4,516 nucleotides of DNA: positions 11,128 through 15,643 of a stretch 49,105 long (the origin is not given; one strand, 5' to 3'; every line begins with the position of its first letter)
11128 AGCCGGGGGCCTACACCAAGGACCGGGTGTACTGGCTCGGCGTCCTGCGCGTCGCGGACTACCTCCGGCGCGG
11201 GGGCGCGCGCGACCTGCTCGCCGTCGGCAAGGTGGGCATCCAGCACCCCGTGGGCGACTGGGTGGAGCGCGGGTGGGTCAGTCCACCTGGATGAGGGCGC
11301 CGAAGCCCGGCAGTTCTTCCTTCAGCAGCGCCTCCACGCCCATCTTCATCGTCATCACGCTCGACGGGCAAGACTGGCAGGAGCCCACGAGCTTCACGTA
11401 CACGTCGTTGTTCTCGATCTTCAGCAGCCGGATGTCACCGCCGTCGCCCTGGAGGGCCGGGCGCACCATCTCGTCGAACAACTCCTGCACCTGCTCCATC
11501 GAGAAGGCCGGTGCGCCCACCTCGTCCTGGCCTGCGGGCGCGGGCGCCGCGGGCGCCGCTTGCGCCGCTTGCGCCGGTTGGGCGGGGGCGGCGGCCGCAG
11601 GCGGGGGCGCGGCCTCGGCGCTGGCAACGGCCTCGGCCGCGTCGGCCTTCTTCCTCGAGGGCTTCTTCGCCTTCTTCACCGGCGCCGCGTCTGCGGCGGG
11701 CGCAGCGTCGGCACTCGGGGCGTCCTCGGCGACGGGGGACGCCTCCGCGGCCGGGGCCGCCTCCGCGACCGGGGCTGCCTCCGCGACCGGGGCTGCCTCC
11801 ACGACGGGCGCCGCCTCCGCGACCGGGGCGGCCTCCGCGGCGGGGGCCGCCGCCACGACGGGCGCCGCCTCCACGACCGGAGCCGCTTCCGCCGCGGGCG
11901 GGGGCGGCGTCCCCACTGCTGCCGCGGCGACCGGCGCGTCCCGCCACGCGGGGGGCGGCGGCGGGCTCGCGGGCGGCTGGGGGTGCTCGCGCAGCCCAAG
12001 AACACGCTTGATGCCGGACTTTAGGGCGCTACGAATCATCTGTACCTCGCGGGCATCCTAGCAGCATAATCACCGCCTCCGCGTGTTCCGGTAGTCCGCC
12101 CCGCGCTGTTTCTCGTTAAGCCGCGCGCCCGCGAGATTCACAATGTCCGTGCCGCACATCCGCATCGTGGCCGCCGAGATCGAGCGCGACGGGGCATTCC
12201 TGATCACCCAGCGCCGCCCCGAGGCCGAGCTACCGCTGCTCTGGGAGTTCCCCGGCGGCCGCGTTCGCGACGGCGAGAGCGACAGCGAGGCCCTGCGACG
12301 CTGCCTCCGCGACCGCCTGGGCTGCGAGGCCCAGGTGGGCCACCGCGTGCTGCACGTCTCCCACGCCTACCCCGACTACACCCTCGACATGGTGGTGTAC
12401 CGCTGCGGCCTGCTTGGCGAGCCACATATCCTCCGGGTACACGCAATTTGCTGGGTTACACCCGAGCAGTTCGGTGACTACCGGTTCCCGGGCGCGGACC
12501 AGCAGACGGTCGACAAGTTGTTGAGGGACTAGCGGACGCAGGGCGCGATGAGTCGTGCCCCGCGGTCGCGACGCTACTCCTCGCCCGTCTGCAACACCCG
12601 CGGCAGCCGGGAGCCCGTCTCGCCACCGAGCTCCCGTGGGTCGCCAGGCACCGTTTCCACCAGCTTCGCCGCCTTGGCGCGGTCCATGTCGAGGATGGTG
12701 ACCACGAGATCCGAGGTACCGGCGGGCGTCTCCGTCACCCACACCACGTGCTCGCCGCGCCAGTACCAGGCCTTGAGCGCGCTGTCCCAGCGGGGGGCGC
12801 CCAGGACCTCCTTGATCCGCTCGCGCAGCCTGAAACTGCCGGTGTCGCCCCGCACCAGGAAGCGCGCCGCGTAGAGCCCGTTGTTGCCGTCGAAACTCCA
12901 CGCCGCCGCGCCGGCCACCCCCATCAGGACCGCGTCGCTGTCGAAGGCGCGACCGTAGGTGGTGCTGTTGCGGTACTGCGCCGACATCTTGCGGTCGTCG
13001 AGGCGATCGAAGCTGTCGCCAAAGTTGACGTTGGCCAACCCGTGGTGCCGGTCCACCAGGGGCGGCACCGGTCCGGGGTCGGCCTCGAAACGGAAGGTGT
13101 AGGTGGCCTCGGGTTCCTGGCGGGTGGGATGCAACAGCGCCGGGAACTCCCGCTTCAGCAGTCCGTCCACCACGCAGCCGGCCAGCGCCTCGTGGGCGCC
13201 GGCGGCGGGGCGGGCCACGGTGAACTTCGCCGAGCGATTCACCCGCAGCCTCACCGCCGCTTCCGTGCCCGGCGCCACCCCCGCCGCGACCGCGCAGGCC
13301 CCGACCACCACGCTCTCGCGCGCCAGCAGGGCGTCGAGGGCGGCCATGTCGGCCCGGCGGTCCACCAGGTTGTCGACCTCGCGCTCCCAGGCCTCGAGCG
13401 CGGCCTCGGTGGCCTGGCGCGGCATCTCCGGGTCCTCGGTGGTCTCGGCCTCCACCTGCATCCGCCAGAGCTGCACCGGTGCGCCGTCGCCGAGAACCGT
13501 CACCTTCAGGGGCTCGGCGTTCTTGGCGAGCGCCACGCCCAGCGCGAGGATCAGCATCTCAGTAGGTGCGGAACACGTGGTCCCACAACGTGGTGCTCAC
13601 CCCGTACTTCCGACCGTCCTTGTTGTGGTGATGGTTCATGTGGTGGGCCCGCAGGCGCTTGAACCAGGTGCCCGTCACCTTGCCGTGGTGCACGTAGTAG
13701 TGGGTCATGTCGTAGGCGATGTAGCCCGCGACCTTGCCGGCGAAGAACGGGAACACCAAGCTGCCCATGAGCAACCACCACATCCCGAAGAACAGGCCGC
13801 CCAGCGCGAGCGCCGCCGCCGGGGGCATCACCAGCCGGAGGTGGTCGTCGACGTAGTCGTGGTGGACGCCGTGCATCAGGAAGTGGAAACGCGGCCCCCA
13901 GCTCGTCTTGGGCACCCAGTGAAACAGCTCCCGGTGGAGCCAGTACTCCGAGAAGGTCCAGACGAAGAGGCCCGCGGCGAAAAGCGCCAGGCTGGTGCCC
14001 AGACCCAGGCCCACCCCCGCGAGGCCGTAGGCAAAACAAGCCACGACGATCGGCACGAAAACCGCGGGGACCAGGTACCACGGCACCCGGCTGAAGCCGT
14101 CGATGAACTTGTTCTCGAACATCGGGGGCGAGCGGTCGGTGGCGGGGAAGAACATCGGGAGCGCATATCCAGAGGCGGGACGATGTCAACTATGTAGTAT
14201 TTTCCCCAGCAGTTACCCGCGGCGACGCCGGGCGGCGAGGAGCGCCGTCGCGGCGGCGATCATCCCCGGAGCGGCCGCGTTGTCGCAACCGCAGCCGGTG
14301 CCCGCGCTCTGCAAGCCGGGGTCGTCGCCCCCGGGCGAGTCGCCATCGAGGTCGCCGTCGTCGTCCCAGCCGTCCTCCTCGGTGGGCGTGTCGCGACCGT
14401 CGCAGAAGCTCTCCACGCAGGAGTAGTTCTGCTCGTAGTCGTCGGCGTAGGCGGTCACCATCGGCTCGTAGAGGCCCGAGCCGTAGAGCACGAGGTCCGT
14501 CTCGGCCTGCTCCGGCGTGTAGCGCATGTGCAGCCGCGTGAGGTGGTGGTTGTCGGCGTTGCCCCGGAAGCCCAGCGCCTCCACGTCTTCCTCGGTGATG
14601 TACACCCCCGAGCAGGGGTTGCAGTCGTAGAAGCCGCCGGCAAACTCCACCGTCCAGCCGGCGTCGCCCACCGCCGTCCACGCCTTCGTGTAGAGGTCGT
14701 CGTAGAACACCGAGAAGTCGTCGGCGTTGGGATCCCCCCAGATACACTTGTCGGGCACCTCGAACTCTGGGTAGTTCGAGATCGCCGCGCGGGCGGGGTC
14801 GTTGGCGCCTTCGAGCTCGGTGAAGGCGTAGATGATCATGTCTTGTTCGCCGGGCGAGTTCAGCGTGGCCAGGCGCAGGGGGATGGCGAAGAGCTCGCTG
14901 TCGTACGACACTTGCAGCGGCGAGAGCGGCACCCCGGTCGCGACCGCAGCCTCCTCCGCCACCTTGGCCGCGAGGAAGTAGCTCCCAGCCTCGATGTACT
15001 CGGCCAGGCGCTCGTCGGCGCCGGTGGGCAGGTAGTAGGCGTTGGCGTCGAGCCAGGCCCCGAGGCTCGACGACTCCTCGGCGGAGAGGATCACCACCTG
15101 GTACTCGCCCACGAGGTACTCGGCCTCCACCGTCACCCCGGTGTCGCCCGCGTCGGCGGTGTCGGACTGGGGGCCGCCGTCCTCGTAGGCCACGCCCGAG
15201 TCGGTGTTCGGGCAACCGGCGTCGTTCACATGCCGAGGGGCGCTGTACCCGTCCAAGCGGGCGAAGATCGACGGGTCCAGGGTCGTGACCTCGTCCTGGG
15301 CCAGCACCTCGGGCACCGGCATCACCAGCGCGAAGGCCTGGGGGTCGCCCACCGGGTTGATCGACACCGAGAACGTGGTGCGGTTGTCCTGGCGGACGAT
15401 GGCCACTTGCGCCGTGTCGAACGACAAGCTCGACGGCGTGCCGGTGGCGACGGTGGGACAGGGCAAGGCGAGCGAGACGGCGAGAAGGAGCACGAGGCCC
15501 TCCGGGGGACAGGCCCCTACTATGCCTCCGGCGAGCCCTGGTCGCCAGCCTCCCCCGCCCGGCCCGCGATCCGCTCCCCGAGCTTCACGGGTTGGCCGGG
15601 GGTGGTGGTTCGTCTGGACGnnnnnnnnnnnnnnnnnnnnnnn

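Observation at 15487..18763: About 3 kb inserted between psd and its neighbour, bracketed by ~125-bp direct repeats that duplicate the psd 3' end (att-like), with no integrase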

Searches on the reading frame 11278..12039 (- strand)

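Call 79: search_protein_families(library=pfam, proteins=[window:11278-12039:-], max_evalue=0.0001)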
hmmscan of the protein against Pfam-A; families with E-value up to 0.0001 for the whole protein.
window:11278-12039:- (253 aa): 1 family
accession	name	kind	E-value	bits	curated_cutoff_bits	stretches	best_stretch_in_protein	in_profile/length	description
PF01106.22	NifU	-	5.8e-24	84.5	27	1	184-245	1-62/67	NifU-like domain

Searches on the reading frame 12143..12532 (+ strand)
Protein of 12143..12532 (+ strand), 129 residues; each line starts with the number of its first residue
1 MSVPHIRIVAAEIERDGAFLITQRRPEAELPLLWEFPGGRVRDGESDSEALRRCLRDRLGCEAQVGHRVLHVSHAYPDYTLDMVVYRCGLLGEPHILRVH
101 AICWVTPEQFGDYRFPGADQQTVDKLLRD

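Call 79: search_protein_families(library=pfam, proteins=[window:12143-12532:+], max_evalue=0.0001)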
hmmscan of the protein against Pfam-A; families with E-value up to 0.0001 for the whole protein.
window:12143-12532:+ (129 aa): 2 families
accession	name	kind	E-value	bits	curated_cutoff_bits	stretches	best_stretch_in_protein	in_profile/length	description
PF14815.12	NUDIX_4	-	7.2e-21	74.5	35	1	13-124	6-112/113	NUDIX domain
PF00293.34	NUDIX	-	4e-11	43.5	21.1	1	8-116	6-124/134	NUDIX domain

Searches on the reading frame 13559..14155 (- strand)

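Call 7: search_protein_families(library=pfam, proteins=[window:13559-14155:-], max_evalue=0.01)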
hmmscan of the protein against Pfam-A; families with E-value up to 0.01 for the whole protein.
window:13559-14155:- (198 aa): 1 family
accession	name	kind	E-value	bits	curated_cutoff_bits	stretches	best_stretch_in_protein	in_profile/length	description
PF04116.19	FA_hydroxylase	-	1.6e-18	67.8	31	1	59-197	1-132/132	Fatty acid hydroxylase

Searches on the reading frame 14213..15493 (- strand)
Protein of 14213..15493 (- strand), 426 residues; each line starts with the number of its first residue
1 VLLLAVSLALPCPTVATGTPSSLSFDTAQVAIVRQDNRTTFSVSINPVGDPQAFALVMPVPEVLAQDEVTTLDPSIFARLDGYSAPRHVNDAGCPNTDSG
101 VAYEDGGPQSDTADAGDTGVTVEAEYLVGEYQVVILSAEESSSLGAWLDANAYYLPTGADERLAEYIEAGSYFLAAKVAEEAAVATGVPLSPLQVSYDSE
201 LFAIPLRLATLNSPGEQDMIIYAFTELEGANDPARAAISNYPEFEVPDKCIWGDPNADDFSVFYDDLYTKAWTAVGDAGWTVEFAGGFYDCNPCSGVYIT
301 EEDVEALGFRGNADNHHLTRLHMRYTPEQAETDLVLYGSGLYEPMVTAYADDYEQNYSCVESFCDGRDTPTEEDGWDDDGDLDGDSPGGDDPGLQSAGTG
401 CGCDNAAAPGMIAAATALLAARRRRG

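Call 7: search_protein_families(library=pfam, proteins=[window:14213-15493:-], max_evalue=0.01)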
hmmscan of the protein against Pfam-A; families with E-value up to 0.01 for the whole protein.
window:14213-15493:- (426 aa): 1 family
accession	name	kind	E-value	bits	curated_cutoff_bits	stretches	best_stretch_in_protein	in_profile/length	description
PF10092.14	DUF2330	-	1.1e-46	159.7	24.7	1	12-334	7-276/279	Uncharacterized protein conserved in bacteria (DUF2330)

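Call 10: search_protein_families(library=ncbifam, proteins=[window:14213-15493:-], max_evalue=0.1)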
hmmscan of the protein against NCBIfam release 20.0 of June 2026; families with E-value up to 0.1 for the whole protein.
window:14213-15493:- (426 aa): 1 family
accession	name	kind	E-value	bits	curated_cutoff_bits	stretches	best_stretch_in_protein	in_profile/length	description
NF045638.1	Mrt_dep_phytase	exception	0.0089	14.8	440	1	366-425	369-429/430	myxosortase-dependent phytase-like phosphatase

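Call 56: find_encoding_contigs(protein=window:14213-15493:-, flank=6000, max_places=6)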
Protein window:14213-15493:- (426 aa): 2 contigs read that carry it; 2 places shown.
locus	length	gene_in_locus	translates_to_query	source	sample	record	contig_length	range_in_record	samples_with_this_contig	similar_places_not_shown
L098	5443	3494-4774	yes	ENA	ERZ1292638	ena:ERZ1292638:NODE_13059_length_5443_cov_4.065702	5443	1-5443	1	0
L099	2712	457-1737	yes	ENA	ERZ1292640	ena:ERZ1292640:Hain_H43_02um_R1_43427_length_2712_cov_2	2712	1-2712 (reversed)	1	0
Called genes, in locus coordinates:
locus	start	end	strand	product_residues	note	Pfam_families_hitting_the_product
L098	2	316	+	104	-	?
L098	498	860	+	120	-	-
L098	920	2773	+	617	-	-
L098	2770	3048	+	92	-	-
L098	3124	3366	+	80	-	-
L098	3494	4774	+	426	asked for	PF10092:DUF2330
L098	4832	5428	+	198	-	PF04116:FA_hydroxylase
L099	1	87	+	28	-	?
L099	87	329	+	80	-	-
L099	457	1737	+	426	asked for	PF10092:DUF2330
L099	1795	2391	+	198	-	PF04116:FA_hydroxylase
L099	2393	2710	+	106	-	?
